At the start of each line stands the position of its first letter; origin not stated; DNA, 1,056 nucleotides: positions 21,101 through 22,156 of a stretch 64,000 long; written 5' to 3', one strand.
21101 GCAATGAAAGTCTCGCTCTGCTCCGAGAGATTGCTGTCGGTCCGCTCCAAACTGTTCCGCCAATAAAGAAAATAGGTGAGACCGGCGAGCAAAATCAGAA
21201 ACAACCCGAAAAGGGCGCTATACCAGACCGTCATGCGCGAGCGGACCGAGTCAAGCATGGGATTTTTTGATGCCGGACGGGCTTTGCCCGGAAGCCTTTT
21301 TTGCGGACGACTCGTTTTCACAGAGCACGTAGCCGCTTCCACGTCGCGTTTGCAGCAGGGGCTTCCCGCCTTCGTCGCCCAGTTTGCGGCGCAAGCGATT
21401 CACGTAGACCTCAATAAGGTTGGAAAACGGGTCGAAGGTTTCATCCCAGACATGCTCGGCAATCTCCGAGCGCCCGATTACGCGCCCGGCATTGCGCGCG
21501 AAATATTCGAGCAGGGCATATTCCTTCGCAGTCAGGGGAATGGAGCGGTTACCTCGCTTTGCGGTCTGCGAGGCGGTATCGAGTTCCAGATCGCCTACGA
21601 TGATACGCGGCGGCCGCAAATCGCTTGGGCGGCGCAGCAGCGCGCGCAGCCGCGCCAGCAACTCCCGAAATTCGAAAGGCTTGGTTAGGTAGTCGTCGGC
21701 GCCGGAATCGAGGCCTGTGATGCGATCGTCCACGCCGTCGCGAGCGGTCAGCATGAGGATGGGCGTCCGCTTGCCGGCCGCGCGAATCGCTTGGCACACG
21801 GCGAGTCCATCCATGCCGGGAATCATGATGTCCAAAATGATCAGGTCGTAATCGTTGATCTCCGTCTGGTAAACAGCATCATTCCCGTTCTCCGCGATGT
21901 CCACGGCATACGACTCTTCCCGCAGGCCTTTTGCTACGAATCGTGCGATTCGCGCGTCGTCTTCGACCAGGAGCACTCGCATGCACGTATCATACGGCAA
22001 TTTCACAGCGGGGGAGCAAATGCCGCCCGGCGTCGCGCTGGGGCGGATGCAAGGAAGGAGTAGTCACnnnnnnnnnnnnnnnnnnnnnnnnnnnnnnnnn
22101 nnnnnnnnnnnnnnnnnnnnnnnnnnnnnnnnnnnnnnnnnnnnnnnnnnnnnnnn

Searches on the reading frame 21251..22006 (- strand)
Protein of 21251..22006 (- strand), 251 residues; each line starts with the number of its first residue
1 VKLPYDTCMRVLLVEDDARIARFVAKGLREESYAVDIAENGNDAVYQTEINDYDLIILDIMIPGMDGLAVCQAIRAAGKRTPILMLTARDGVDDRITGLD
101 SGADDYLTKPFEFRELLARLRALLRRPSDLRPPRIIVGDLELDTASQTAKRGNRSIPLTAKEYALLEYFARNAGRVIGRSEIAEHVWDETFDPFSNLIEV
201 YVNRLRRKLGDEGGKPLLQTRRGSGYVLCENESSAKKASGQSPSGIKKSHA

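Call 39: search_protein_families(library=pfam, proteins=[window:21251-22006:-])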
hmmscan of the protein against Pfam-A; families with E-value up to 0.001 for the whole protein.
window:21251-22006:- (251 aa): 2 families
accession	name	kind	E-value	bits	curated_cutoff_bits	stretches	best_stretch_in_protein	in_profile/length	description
PF00072.30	Response_reg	-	6.2e-30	104.1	30.2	1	11-120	1-110/111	Response regulator receiver domain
PF00486.34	Trans_reg_C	-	1.3e-24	86.5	26.2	1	154-228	2-77/77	Transcriptional regulatory protein, C terminal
